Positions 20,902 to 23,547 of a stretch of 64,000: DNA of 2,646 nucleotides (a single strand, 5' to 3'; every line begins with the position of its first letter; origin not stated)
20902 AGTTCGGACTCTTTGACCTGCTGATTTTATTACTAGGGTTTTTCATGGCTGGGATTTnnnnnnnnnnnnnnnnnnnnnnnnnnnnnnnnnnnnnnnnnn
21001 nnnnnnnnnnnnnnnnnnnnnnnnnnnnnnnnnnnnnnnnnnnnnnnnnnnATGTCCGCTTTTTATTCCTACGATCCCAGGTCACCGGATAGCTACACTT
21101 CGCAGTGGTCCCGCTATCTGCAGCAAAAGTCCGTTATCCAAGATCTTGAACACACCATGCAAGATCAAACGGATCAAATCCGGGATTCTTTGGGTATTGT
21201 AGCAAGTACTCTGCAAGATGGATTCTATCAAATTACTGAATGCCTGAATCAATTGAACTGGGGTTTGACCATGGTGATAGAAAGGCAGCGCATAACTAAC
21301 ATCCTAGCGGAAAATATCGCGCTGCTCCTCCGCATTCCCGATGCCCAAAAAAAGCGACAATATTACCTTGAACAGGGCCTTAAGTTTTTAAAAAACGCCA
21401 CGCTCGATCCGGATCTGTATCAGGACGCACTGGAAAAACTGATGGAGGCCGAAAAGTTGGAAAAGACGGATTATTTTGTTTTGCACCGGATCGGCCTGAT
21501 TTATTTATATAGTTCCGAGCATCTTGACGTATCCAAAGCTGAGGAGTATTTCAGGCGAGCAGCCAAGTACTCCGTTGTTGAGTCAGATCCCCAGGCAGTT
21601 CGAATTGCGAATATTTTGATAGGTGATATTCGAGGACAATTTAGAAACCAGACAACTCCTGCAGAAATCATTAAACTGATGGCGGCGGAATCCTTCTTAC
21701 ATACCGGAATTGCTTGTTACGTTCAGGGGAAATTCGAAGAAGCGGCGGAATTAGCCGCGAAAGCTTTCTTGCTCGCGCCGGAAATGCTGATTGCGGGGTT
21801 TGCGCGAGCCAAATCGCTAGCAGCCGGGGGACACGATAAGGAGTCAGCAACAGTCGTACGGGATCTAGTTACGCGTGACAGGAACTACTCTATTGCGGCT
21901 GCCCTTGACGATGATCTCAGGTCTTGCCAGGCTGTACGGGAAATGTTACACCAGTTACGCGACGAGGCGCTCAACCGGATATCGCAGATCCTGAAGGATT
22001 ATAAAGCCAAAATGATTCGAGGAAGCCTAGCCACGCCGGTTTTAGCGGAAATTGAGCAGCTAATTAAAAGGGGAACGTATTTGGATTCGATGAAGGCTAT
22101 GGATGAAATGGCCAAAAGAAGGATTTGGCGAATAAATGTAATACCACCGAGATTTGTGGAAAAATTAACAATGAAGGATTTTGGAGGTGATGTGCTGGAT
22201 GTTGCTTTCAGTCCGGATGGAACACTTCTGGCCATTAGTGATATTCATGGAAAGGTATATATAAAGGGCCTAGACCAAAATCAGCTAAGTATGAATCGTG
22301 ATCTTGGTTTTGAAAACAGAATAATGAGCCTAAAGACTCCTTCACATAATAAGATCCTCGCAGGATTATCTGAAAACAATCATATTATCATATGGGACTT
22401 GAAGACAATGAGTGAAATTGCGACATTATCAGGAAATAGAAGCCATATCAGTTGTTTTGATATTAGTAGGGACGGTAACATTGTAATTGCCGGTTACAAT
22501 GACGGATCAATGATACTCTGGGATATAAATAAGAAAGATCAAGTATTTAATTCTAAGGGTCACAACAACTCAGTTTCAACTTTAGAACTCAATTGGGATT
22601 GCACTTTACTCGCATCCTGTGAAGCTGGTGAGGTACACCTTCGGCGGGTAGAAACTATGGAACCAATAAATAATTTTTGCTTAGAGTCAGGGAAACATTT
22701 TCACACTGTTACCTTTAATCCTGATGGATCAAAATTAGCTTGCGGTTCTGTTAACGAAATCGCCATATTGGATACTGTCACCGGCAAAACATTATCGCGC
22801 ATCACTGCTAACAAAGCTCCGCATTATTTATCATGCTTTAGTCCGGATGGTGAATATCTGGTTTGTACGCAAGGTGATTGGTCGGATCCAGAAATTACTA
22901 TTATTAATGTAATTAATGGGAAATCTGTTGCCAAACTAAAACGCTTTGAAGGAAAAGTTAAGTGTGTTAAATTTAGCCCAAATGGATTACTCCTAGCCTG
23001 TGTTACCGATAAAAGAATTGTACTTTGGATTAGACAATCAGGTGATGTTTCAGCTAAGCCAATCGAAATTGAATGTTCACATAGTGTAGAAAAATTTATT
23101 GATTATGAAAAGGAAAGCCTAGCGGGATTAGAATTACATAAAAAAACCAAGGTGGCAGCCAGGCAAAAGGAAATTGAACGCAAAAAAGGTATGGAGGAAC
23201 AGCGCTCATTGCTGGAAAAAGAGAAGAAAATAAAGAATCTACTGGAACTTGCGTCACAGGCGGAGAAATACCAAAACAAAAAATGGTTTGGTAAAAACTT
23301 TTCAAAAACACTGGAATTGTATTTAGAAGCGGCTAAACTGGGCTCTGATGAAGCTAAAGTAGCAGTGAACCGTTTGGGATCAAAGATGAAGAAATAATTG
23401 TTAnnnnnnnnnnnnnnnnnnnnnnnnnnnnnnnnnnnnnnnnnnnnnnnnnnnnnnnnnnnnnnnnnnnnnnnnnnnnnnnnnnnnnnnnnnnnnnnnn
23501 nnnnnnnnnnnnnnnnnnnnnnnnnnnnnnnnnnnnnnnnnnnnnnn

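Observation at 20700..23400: Low-GC island encoding a TPR-like + WD40 + coiled-coil/Sel1 protein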

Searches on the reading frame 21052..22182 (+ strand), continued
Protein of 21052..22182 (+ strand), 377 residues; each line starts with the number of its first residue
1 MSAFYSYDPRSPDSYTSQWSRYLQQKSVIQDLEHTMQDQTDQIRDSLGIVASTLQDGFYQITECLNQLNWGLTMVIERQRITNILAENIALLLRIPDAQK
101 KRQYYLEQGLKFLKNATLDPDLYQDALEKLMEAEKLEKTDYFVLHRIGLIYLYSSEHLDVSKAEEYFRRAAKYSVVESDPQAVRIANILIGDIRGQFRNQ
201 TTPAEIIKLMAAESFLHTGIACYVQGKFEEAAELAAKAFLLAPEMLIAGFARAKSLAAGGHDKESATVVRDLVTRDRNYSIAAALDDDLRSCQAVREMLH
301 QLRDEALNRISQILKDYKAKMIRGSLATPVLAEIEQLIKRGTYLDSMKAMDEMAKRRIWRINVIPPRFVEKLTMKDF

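Call 65: search_dna_similar(query=window:21052-22176:+, collection=phages, mode=protein, max_evalue=0.00001)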
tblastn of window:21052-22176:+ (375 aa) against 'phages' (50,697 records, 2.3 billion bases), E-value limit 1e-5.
No match.
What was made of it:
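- There is no hit in 50,697 phage records (call 65).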

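Call 92: search_protein_families(library=phrogs, proteins=[L054:955-2235:+, L054:2235-3182:+, L054:3202-3789:+, L054:3799-4500:+, L054:5837-7450:+, L054:7932-9686:+, L054:11276-12163:+, L054:12201-13022:+, L054:13101-14066:+, L054:14888-16462:+], max_evalue=0.00001)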
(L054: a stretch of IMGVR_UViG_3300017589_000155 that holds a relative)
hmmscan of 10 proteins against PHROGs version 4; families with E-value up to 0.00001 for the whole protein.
L054:955-2235:+ (426 aa): 1 family
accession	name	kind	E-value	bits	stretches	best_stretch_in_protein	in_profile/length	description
phrog_53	-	head and packaging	6.9e-32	112.4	1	11-401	17-409/583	head maturation protease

L054:2235-3182:+ (315 aa): 0 families

L054:3202-3789:+ (195 aa): 0 families

L054:3799-4500:+ (233 aa): 0 families

L054:5837-7450:+ (537 aa): 0 families

L054:7932-9686:+ (584 aa): 0 families

L054:11276-12163:+ (295 aa): 0 families

L054:12201-13022:+ (273 aa): 1 family
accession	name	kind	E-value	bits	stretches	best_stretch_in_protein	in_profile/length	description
phrog_4962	-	unknown function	9.3e-25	88.4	1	62-271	196-454/467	-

L054:13101-14066:+ (321 aa): 0 families

L054:14888-16462:+ (524 aa): 3 families
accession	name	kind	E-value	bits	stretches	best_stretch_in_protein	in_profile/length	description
phrog_3689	-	other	8.6e-12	45.8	1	170-237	55-124/348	DNA methyltransferase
phrog_799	-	other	1.1e-10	42.3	1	168-285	274-370/458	DNA methyltransferase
phrog_11371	-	unknown function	5.8e-10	39.8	0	440-498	192-249/383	-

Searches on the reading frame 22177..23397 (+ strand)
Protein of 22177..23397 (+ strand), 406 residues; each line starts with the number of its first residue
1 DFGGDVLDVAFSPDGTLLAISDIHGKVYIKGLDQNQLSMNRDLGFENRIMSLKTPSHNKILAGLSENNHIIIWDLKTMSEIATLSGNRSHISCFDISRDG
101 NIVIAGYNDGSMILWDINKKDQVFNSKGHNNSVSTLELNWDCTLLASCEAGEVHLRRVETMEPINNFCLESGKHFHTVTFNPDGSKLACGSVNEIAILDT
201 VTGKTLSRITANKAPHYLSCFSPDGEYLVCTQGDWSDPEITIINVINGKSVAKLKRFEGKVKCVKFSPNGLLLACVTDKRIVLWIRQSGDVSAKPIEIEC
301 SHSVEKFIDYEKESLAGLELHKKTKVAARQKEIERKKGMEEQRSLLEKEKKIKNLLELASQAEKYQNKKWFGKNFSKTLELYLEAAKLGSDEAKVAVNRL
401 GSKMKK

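Call 34: search_protein_families(library=phrogs, proteins=[window:22177-23397:+], max_evalue=0.1)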
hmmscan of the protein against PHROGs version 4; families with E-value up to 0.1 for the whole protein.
window:22177-23397:+ (406 aa): 4 families
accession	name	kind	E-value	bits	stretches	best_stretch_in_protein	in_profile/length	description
phrog_19311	-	unknown function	6.2e-13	48.7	2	90-279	632-835/1023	-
phrog_22882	-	unknown function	0.011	16.1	1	253-303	72-124/278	-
phrog_1714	-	unknown function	0.045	15.3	0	53-93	21-61/87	-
phrog_35815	-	unknown function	0.099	13.4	0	93-168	155-229/251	-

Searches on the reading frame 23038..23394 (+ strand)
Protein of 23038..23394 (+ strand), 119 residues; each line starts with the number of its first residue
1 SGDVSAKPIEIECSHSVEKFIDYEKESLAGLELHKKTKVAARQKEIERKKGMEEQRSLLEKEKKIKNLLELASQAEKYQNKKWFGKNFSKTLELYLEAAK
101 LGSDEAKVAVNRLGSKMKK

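Call 6: search_protein_families(library=pfam, proteins=[window:23038-23394:+], max_evalue=10)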
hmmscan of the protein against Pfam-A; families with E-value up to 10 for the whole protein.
seq(119 aa): 3 families
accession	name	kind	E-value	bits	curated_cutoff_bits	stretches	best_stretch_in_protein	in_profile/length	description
PF13718.12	GNAT_acetyltr_2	-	0.045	13.6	24.6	1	14-95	115-196/229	GNAT acetyltransferase 2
PF24080.1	AP3B1_C_2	-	0.13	13.1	27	1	43-91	15-62/95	AP-3 complex subunit beta-1, C-terminal domain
PF19196.5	DUF5871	-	0.13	12.5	26.9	1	59-91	17-49/137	Family of unknown function (DUF5871)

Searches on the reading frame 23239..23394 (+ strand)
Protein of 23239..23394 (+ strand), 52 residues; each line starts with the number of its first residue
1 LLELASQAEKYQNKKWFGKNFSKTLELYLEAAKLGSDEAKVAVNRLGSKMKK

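Call 91: search_solved_structures(query=A6, max_evalue=1)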
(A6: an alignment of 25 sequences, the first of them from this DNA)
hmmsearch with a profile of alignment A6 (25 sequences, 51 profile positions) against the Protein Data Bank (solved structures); distinct sequences matched with E-value up to 1: 59.
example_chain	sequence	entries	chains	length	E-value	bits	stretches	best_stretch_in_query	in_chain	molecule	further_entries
4bwr_A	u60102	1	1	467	1.9e-09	40.2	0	19-46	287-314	PROTEIN CORRESPONDING TO LOCUS C5321 FROM CFT073 E.COLI STRAIN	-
9gzg_A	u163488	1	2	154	2.3e-07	33.5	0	20-42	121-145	Engineered CTPR protein with glutamic acids for conductivity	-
7obi_A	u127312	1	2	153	2.8e-07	33.3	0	20-34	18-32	CTPR-rv4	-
8bu0_A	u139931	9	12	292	6.4e-07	32.1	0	20-35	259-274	Consensus tetratricopeptide repeat protein | Crystal structure of an 8-repeat consensus TPR superhelix with Zinc. | Monomer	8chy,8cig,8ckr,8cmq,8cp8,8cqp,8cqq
1klx_A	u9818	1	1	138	2.8e-05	26.9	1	19-39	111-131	Cysteine Rich Protein B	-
6ok3_A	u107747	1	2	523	9.6e-05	25.1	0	18-43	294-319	Sel1 repeat protein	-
8sxq_A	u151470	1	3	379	0.0001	25.1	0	18-43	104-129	SEL-1 repeat protein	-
2fo7_A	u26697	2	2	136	0.00011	25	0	20-34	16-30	SYNTHETIC CONSENSUS TPR PROTEIN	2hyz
3kd7_A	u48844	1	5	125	0.00015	24.5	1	20-43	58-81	CTPR390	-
6deh_A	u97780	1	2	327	0.00029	23.6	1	18-43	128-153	TPR repeat protein, protein-protein interaction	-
6ur7_A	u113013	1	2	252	0.00031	23.5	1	18-43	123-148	Sel1 repeat family protein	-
8ch0_A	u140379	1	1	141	0.00033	23.4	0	20-34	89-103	Consensus tetratricopeptide repeat protein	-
2bug_A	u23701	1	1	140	0.00036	23.3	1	7-34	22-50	SERINE/THREONINE PROTEIN PHOSPHATASE 5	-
1a17_A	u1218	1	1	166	0.00049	22.9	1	7-34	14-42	SERINE/THREONINE PROTEIN PHOSPHATASE 5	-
4ja7_A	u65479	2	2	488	0.00069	22.4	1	7-34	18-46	Serine/threonine-protein phosphatase 5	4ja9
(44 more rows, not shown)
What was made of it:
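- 23278..23397 (+): C-terminal Sel1-like single-repeat 'cap' (aa 743-781, motif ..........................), followed by the stop codon. The tail profile hits the Sel1-like repeat proteins EsiB (1.9e-9) and HcpB (2.8e-5) (call 91).
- On Sel1-like repeat (PF08238): The tail profile A6 hits EsiB 4bwr (1.9e-9), HcpB 1klx (2.8e-5) and several 'Sel1 repeat protein' chains (call 91).
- Closest known: Sel1-like repeat. Same: The C-terminal cap profile matches SLR proteins (call 91), and the motif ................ fits the SLR consensus.
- Checked: A profile of 25 homologous tails does hit Sel1-like repeat structures: EsiB 4bwr at 1.9e-9 and HcpB 1klx at 2.8e-5 (call 91).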
